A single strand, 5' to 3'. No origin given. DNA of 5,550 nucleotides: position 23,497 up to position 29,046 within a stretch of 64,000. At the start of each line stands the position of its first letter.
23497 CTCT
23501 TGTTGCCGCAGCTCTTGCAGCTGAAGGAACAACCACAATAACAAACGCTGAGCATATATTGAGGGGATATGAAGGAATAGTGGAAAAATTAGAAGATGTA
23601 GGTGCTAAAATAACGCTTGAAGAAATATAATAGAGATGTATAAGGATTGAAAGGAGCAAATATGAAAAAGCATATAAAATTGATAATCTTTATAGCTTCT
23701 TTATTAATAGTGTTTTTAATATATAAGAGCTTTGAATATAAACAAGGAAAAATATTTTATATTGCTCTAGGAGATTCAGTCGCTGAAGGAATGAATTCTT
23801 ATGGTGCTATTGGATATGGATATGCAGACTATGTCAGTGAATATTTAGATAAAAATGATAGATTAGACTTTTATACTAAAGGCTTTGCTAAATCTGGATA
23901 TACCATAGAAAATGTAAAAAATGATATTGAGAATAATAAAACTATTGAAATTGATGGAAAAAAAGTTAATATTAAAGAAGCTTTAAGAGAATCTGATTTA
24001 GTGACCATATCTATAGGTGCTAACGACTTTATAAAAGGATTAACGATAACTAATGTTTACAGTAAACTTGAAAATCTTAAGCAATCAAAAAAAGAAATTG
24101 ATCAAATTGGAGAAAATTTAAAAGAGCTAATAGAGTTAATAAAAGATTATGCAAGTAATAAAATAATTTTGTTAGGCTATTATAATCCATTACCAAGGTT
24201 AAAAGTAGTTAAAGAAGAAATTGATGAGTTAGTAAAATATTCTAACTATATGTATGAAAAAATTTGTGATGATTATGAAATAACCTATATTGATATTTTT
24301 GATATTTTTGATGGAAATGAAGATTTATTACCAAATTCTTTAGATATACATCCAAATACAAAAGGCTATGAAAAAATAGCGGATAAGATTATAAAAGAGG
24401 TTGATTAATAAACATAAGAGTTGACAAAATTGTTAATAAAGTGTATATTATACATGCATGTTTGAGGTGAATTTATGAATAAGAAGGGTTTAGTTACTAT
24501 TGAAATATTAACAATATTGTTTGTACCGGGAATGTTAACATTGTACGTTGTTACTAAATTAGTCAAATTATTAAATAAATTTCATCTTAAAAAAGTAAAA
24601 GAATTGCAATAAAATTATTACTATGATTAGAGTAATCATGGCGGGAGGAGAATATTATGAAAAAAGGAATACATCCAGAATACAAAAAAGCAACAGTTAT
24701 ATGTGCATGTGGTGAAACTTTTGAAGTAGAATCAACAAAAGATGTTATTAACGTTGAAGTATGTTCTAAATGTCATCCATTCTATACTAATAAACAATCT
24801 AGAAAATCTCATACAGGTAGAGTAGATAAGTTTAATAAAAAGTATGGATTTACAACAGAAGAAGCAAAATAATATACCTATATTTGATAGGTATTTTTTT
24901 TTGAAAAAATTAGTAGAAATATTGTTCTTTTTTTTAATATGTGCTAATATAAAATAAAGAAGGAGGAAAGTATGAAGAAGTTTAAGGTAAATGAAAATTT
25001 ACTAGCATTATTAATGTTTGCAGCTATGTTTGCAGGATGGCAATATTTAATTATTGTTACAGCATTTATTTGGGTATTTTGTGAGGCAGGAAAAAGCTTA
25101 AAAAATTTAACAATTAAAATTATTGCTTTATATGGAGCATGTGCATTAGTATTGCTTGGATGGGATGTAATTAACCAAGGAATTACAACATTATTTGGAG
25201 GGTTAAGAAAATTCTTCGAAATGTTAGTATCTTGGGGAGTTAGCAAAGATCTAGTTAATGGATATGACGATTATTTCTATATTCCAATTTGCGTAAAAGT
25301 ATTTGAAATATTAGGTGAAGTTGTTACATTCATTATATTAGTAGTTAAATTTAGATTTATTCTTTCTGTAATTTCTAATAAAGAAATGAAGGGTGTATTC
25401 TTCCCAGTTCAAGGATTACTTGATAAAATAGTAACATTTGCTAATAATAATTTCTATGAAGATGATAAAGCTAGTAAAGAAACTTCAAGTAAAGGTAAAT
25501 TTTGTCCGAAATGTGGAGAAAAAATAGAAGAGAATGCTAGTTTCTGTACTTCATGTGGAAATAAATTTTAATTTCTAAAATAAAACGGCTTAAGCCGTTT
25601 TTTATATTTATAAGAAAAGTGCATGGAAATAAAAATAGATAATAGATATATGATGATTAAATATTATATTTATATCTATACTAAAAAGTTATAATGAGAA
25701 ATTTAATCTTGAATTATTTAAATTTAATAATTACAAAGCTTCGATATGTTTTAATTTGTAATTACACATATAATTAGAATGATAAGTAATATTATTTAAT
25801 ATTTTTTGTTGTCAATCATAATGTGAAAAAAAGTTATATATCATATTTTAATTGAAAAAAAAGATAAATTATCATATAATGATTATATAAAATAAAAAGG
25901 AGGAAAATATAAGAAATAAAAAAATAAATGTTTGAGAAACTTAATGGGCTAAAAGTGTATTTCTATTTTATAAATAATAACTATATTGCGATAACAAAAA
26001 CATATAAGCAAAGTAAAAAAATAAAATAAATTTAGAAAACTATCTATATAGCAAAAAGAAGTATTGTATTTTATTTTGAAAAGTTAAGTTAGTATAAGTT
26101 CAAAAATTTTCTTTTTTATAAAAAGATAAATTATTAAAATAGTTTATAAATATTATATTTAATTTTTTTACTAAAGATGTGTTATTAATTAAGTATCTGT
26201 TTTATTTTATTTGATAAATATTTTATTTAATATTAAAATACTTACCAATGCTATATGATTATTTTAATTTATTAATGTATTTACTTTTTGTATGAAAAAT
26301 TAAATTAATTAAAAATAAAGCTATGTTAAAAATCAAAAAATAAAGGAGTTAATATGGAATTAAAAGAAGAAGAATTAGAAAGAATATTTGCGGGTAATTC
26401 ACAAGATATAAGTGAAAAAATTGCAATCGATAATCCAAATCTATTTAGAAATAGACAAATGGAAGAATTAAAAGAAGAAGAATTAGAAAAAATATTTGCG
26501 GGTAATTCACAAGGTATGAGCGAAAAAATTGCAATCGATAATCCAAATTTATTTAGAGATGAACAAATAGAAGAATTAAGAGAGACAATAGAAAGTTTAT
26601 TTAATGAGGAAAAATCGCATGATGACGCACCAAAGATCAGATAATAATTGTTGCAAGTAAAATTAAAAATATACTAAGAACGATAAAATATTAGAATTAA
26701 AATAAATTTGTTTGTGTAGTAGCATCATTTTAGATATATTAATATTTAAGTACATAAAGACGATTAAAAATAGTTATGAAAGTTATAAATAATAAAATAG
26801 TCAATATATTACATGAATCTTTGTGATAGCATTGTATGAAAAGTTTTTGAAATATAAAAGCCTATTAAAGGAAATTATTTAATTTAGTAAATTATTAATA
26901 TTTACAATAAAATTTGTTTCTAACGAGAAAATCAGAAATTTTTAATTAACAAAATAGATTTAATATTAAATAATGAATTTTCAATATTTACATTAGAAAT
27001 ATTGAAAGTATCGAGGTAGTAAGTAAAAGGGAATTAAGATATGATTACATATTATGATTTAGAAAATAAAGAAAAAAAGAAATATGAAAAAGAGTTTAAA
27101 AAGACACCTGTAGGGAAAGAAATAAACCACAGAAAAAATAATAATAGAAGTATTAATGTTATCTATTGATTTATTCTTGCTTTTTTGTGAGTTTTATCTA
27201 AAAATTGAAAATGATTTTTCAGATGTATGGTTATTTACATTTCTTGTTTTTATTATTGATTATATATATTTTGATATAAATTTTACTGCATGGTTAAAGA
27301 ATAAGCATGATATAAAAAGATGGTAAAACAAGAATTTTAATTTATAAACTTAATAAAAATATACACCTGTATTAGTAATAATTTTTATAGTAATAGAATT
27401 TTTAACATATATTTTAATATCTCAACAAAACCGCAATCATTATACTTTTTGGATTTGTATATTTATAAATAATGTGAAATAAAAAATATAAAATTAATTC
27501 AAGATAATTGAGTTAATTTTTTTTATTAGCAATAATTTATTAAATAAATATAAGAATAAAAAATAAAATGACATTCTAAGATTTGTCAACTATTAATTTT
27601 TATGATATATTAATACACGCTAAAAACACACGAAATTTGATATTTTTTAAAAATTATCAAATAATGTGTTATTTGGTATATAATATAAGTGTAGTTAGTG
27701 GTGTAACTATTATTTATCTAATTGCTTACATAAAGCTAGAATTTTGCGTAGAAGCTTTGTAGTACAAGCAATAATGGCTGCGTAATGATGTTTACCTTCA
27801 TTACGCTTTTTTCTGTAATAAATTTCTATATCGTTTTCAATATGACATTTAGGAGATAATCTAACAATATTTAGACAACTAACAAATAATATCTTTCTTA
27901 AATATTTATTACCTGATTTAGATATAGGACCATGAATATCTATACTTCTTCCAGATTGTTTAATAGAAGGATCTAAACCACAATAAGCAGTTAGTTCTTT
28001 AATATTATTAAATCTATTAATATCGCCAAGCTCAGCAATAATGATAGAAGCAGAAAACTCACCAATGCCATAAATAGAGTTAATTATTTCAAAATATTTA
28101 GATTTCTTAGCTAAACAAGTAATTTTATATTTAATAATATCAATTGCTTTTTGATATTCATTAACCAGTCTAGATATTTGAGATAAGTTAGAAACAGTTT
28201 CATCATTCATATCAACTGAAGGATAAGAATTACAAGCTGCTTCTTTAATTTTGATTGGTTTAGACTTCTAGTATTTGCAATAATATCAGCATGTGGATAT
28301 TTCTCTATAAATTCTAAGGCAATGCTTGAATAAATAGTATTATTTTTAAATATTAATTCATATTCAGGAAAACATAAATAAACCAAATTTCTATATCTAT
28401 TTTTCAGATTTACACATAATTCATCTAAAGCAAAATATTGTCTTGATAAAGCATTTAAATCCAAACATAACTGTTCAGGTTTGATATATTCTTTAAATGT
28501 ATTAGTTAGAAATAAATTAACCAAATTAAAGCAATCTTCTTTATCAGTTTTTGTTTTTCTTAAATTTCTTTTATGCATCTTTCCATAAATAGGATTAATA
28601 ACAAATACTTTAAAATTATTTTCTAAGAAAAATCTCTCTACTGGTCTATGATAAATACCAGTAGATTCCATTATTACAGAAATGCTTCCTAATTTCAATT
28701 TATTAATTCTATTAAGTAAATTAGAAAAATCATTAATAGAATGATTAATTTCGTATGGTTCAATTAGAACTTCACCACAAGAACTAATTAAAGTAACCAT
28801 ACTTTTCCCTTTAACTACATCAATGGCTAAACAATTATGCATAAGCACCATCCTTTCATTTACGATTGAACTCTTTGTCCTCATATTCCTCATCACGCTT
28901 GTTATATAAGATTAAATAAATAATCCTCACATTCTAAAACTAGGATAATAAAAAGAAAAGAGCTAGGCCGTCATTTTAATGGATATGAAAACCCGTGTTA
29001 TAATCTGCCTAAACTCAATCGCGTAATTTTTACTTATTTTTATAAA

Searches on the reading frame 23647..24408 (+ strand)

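Call 11: search_protein_families(library=pfam, proteins=[window:23647-24408:+])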
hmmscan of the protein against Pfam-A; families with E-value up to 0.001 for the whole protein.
window:23647-24408:+ (253 aa): 3 families
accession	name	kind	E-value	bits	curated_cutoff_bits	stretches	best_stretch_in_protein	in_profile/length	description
PF13472.12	Lipase_GDSL_2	-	1.1e-23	85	32.9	1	40-242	1-177/178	GDSL-like Lipase/Acylhydrolase family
PF00657.28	Lipase_GDSL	-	4.6e-19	69.8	23.6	1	38-248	1-208/208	GDSL-like Lipase/Acylhydrolase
PF17182.10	OSK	-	0.0006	19.6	27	0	112-222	67-156/202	OSK domain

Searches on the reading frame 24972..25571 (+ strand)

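Call 37: search_protein_families(library=pfam, proteins=[window:24972-25571:+])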
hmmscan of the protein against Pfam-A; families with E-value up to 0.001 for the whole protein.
window:24972-25571:+ (199 aa): 4 families
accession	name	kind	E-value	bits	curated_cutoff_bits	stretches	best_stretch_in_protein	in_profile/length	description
PF13240.11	Zn_Ribbon_1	-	3e-08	33.6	25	1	177-198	1-22/23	zinc-ribbon domain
PF13248.11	Zn_ribbon_3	-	1.2e-05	25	27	1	178-199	5-26/26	zinc-ribbon domain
PF12773.13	DZR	-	8.3e-05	23.1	27.3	1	175-196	24-45/45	Double zinc ribbon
PF24460.1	DUF7575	-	0.00071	19.3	28.5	0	178-199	6-27/28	Domain of unknown function (DUF7575)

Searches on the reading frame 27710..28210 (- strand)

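Call 11: search_protein_families(library=pfam, proteins=[window:27710-28210:-])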
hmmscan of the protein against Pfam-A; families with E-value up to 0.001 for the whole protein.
window:27710-28210:- (166 aa): 1 family
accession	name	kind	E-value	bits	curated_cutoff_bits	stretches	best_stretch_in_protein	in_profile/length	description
PF02371.22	Transposase_20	-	2.5e-22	79.5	21.3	1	41-121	2-81/87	Transposase IS116/IS110/IS902 family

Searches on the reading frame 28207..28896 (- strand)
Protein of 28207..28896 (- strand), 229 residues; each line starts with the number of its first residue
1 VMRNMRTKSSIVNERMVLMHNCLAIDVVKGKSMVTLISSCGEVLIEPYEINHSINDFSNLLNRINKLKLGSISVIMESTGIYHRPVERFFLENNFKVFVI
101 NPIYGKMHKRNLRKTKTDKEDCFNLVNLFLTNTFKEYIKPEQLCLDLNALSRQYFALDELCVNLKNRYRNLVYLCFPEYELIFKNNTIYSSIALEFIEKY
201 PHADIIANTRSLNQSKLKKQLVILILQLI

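Call 11: search_protein_families(library=pfam, proteins=[window:28207-28896:-])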
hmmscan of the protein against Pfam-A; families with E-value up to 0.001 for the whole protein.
window:28207-28896:- (229 aa): 1 family
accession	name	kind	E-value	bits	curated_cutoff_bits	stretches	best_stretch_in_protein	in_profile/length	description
PF01548.23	DEDD_Tnp_IS110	-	6.2e-23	81.7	29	1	24-177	2-155/155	Transposase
